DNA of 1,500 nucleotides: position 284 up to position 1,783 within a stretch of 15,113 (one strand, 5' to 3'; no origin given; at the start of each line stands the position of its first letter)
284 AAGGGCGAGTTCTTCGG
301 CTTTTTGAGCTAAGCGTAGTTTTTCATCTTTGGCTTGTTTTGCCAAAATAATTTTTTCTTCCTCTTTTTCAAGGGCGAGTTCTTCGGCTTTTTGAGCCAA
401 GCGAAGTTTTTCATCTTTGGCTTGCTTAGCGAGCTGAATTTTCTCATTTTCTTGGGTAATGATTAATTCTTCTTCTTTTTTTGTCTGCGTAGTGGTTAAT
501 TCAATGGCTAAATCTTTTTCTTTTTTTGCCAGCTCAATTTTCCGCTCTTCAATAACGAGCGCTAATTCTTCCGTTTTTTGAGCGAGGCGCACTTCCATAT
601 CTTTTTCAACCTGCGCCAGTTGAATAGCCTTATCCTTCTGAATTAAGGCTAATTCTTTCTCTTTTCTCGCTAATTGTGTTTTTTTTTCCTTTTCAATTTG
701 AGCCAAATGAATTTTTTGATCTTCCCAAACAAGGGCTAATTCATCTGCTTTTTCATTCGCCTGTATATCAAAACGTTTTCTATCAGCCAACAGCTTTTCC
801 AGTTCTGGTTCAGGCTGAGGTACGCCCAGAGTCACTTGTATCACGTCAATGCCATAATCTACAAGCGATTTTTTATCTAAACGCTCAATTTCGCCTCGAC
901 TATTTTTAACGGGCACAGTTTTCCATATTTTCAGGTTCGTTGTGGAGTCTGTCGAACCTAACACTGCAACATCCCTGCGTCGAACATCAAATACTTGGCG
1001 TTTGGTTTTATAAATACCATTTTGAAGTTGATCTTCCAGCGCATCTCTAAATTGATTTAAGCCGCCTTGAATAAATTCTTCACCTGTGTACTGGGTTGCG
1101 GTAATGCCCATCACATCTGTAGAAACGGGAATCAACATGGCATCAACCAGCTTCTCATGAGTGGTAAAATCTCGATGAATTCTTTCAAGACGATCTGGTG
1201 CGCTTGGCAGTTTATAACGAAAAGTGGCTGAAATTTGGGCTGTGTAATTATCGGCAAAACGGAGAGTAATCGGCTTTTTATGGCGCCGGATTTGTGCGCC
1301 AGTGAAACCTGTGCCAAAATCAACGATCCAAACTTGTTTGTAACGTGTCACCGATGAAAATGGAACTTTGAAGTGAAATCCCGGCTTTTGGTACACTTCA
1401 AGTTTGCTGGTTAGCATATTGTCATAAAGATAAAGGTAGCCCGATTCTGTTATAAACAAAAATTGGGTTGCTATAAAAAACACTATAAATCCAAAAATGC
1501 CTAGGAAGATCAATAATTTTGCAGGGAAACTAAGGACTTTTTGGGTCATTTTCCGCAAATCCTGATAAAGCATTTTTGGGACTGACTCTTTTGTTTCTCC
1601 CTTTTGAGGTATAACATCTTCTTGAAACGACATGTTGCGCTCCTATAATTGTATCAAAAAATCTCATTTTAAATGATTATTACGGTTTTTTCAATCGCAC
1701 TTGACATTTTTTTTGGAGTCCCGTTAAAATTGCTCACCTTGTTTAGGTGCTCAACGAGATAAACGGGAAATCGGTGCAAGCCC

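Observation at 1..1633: SPFH/flotillin-like protein whose coiled-coil tail is encoded by almost identical 87-bp tandem repeats (A/B alternating, 174-bp super-period)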

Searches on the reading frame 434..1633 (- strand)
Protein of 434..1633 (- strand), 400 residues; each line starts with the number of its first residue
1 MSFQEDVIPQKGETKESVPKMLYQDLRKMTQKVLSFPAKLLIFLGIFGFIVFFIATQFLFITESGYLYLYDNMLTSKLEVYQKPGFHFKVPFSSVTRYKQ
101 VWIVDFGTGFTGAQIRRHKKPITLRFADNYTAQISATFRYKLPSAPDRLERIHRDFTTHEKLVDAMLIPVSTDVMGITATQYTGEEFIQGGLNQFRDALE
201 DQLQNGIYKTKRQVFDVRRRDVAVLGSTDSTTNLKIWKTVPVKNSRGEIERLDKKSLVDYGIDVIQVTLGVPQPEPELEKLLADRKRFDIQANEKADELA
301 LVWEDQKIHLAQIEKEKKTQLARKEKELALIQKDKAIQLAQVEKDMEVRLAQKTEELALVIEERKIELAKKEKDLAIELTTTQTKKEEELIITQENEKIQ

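Call 11: find_homologous_proteins(query=window:434-1633:-, max_evalue=0.00001)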
Query window:434-1633:- (400 aa): 201 proteins with E <= 0.00001 among 8000 candidates; the best 120 are listed.
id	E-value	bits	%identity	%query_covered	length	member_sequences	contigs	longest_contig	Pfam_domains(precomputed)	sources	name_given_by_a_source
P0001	4.8e-169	580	62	100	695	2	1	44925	-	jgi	jgi:hypothetical protein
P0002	2.0e-164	565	61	100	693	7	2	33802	-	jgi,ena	-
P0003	1.6e-163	562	62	98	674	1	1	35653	-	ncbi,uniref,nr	ncbi:SPFH domain-containing protein [Candidatus Parabeggiatoa sp. HSG14]|uniref:SPFH domain-containi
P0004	5.9e-159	547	62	100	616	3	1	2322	-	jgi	-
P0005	4.1e-152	524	62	100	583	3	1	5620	PF01145.32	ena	-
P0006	1.1e-151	523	61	100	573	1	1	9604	PF01145.32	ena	-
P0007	1.3e-150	519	55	100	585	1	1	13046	PF01145.32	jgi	jgi:hypothetical protein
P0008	4.3e-147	508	61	100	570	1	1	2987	PF01145.32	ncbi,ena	-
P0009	1.7e-146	506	60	100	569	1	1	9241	PF01145.32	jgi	jgi:hypothetical protein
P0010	1.4e-139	483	59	94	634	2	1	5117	-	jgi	-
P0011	1.2e-138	480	59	94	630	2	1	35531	-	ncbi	ncbi:MAG: SPFH domain-containing protein [Candidatus Marithrix sp.]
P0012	1.4e-137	477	53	100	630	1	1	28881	-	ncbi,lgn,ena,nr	ncbi:MAG TPA: hypothetical protein ENK59_05850 [Thioploca sp.]|nr:hypothetical protein [Thioploca sp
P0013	1.7e-137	476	58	90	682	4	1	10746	-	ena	-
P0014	6.0e-135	468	61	93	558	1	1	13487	PF01145.32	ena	-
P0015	1.7e-133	463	56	98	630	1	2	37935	-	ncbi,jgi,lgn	-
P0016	3.2e-129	449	52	100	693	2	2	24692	-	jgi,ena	-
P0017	1.1e-128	447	52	100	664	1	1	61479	PF01145.32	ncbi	-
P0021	3.6e-123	429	51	100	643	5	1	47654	-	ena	-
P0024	4.7e-120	419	52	96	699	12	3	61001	-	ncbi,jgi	-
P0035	9.2e-104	365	49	100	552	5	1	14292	PF01145.32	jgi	jgi:hypothetical protein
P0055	1.3e-76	276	45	84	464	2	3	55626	PF01145.32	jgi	jgi:regulator of protease activity HflC (stomatin/prohibitin superfamily)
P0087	2.1e-68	249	42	84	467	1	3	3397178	PF01145.32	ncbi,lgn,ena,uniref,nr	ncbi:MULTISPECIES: SPFH domain-containing protein [Vibrio]|uniref:Band 7 domain-containing protein n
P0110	3.6e-58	215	36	83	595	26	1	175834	PF01145.32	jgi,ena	-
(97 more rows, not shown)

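Call 19: find_encoding_contigs(protein=P0003, flank=10000, max_places=3)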
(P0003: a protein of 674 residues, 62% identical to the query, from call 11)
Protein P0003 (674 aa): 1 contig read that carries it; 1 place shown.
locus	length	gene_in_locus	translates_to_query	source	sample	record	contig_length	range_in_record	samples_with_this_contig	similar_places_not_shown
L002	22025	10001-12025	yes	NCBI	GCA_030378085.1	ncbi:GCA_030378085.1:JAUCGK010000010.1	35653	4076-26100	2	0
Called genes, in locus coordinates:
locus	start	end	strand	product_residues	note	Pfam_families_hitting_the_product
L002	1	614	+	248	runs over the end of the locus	PF00657:Lipase_GDSL, PF04311:DUF459 (weak), PF13472:Lipase_GDSL_2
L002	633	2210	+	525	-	PF03062:MBOAT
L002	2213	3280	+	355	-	PF13472:Lipase_GDSL_2 (faint)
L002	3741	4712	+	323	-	PF00535:Glycos_transf_2, PF13641:Glyco_tranf_2_3, PF13632:Glyco_trans_2_3 (faint)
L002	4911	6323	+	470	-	PF04932:Wzy_C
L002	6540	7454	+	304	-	PF00685:Sulfotransfer_1, PF13469:Sulfotransfer_3 (weak)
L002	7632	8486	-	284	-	PF00685:Sulfotransfer_1 (faint), PF13469:Sulfotransfer_3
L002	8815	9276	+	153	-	-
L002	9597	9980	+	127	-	-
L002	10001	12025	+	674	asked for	-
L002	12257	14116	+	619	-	-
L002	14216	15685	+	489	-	PF01145:Band_7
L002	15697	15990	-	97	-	-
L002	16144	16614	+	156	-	PF05168:HEPN (weak)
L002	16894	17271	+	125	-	-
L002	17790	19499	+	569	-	PF02689:Herpes_Helicase (faint), PF05970:PIF1, PF13604:AAA_30, PF13245:AAA_19, PF13401:AAA_22 (weak), PF13538:UvrD_C_2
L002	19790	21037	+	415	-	PF04413:Glycos_transf_N, PF00534:Glycos_transf_1 (weak)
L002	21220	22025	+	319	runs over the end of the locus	PF03099:BPL_LplA_LipB, PF02237:BPL_C (weak)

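Call 21: find_encoding_contigs(protein=P0017, flank=10000, max_places=3)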
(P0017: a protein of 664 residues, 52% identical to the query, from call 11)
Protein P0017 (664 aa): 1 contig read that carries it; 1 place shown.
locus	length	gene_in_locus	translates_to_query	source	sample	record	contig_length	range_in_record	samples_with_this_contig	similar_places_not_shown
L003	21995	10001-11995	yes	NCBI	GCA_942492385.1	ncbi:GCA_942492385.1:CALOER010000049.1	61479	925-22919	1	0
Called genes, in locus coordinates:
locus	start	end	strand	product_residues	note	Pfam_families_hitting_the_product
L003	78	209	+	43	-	-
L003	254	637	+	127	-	-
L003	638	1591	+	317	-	-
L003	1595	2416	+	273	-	PF01618:MotA_ExbB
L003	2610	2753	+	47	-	-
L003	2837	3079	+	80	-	-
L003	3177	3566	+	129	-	-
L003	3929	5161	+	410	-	-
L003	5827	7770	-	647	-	PF07715:Plug, PF00593:TonB_dep_Rec_b-barrel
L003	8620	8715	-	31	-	-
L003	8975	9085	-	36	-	-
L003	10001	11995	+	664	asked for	PF01145:Band_7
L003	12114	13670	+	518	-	-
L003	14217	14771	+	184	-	PF00293:NUDIX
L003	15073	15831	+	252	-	PF00977:His_biosynth, PF03060:NMO (faint), PF01207:Dus (weak)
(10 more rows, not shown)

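Call 22: find_encoding_contigs(protein=P0024, flank=10000, max_places=4)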
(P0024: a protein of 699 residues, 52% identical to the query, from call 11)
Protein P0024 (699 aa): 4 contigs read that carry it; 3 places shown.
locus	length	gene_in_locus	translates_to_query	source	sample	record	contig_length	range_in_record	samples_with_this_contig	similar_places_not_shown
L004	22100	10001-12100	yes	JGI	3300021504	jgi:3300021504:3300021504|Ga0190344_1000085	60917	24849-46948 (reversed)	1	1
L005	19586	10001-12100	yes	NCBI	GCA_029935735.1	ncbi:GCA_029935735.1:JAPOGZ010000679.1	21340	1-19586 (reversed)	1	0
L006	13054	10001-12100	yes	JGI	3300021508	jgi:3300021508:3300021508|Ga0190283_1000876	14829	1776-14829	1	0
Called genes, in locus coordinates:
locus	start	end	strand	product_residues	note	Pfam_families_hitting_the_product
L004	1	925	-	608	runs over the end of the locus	PF07715:Plug, PF00593:TonB_dep_Rec_b-barrel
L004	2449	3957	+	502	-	PF17210:SdrD_B, PF17802:SpaA (weak)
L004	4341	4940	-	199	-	-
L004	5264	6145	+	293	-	PF01145:Band_7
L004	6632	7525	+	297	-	PF01145:Band_7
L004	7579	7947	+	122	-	-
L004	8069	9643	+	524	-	PF01145:Band_7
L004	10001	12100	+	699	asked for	-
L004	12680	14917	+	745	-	-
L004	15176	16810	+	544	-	PF01145:Band_7 (weak)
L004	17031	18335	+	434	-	PF00211:Guanylate_cyc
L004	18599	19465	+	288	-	PF03734:YkuD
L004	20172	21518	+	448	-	PF01554:MatE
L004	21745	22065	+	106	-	-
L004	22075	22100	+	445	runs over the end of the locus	PF07690:MFS_1, PF00854:PTR2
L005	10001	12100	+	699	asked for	-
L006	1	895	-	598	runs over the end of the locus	PF07715:Plug, PF00593:TonB_dep_Rec_b-barrel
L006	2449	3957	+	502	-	PF17210:SdrD_B, PF17802:SpaA (weak)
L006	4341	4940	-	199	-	-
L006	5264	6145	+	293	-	PF01145:Band_7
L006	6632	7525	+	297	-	PF01145:Band_7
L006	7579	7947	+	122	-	-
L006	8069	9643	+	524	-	PF01145:Band_7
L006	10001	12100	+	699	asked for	-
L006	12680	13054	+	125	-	?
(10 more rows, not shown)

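Call 23: list_cluster_members(proteins=[P0024, P0002, P0021, P0013, P0001, P0004, P0005, P0035, P0011, P0016])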
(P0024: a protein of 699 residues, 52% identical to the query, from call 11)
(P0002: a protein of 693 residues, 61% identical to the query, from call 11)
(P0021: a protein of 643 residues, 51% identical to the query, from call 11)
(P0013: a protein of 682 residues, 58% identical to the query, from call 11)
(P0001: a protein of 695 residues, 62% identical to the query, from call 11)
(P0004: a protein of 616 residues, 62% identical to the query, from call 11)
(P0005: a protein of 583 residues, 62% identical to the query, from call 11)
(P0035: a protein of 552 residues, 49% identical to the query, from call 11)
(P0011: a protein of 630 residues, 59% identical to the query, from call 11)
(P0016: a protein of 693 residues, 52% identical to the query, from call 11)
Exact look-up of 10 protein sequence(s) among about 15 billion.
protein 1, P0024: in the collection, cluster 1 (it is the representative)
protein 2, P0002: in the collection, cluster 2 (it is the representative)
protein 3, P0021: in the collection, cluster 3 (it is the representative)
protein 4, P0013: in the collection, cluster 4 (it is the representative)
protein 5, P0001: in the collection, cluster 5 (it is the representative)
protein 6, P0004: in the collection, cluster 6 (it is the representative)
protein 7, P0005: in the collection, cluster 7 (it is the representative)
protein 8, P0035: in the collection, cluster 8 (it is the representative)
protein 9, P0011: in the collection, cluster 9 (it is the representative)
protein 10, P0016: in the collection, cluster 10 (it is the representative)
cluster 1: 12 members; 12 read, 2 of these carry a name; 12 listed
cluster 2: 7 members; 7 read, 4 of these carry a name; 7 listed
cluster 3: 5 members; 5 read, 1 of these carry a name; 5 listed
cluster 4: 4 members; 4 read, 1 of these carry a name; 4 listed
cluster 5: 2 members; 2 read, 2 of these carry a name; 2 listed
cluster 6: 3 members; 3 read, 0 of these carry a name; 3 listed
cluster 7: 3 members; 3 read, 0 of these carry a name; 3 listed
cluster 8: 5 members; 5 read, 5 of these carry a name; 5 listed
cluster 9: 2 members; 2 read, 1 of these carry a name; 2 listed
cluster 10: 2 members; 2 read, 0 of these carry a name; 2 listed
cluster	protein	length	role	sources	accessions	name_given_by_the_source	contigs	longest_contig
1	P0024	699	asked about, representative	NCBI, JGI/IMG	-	-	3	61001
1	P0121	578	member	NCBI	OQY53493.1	MAG: hypothetical protein B6247_14805, partial [Candidatus Parabeggiatoa sp. nov. 2]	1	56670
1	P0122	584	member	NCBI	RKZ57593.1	MAG: hypothetical protein DRR08_18605, partial [Candidatus Parabeggiatoa sp. nov. 2]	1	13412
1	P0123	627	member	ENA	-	-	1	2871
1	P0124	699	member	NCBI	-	-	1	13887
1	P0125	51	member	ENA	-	-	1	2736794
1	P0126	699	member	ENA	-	-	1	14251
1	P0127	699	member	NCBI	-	-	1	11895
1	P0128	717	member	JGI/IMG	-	-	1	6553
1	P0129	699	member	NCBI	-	-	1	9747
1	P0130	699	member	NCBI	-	-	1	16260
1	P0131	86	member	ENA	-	-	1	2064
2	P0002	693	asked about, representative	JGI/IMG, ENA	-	-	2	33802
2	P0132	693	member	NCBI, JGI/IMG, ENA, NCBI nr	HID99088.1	MAG TPA: hypothetical protein EYP59_02210 [Thiotrichaceae bacterium] | hypothetical protein [Thiotrichaceae bacterium]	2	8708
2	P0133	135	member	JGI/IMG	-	hypothetical protein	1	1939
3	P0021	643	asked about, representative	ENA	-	-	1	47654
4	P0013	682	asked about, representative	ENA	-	-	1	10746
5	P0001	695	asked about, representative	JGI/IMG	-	hypothetical protein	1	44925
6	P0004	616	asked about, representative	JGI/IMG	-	-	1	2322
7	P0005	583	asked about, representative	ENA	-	-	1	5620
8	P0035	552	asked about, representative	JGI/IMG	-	hypothetical protein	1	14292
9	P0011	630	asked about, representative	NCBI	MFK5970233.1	MAG: SPFH domain-containing protein [Candidatus Marithrix sp.]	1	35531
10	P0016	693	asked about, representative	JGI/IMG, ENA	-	-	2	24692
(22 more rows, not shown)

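Call 30: search_protein_families(library=pfam, proteins=[P0001, P0017, P0087, P0055, P0110], max_evalue=1)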
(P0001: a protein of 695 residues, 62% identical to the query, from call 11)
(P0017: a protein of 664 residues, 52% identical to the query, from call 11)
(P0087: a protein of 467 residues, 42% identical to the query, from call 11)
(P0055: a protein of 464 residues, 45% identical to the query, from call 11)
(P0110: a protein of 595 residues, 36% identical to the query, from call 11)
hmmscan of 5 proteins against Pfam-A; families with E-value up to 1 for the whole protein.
P0001 (695 aa): 2 families
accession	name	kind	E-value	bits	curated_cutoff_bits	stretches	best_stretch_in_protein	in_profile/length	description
PF24807.1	WD40_CDC20-Fz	-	0.051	13.3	200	1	424-534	43-161/292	CDC20/Fizzy WD40 domain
PF17886.7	ArsA_HSP20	-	0.51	10.4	22.5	0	565-585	15-35/63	HSP20-like domain found in ArsA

P0017 (664 aa): 1 family
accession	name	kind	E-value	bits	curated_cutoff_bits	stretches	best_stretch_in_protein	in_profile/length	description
PF01145.31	Band_7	-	1.5e-17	64.7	23.6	1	66-306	2-171/176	SPFH domain / Band 7 family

P0087 (467 aa): 1 family
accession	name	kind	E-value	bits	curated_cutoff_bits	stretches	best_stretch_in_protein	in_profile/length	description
PF01145.31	Band_7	-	2.1e-20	73.9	23.6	1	46-294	3-175/176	SPFH domain / Band 7 family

P0055 (464 aa): 1 family
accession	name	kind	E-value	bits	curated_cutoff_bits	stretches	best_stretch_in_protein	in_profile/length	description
PF01145.31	Band_7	-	2.9e-19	70.2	23.6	1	43-281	11-173/176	SPFH domain / Band 7 family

P0110 (595 aa): 1 family
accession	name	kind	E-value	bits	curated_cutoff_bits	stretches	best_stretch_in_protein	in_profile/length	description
PF01145.31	Band_7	-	1.5e-20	74.4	23.6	1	161-414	4-176/176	SPFH domain / Band 7 family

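Call 53: search_protein_families(library=padloc, proteins=[P0017], max_evalue=0.01)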
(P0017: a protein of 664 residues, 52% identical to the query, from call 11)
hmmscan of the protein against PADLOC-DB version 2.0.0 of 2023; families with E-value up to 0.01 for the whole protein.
P0017 (664 aa): 0 families

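Call 77: predict_structure(alignment_id=A3)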
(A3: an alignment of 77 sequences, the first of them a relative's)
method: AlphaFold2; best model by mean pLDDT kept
length: 664 residues; sequences in the alignment: 77
mean_pLDDT: 74.3   pTM: 0.47
mean pLDDT of the five models: 74.3, 73.2, 72.9, 72.0, 67.9
residues with pLDDT >= 90: 195; 70-90: 234; 50-70: 143; < 50: 92
segments of 3 or more residues with pLDDT < 50: 11-13, 17-22, 368-378, 380-386, 470-486, 488-491, 603-629, 658-660
pLDDT, mean of each block of 10 residues (from residue 1): 48 47 52 70 81 93 94 95 95 94 95 81 87 95 96 97 95 96 95 92 95 93 63 56 85 94 95 95 93 81 78 80 82 85 84 76 55 45 50 60 70 69 75 81 76 68 53 41 45 58 69 75 76 79 78 80 78 77 63 60 47 39 41 52 69 56 44
secondary structure, 60 per line:
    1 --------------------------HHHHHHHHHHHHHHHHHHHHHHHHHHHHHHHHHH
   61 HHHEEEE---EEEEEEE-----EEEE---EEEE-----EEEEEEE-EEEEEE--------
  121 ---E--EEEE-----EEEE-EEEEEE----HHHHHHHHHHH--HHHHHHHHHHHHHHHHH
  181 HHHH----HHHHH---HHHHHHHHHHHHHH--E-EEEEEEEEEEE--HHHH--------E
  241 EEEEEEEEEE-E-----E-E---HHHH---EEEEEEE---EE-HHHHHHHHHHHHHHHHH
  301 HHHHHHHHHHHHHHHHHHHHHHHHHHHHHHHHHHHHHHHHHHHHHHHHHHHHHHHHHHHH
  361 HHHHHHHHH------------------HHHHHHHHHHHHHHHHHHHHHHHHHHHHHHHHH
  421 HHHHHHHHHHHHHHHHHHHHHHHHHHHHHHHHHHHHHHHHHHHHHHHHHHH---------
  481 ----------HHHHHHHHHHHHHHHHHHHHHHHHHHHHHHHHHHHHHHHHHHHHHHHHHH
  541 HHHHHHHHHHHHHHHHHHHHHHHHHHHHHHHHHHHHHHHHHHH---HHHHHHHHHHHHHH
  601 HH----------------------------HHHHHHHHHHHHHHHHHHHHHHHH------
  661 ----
elements in order (helices of 4 or more, strands of 3 or more residues): H27-63 E64-67 E71-77 E83-86 E90-93 E99-105 E107-112 E127-130 E136-139 E141-146 H151-161 H164-184 H189-193 H197-210 E215-225 H228-231 E240-250 H264-267 E271-277 H284-369 H388-471 H491-583 H587-602 H631-654
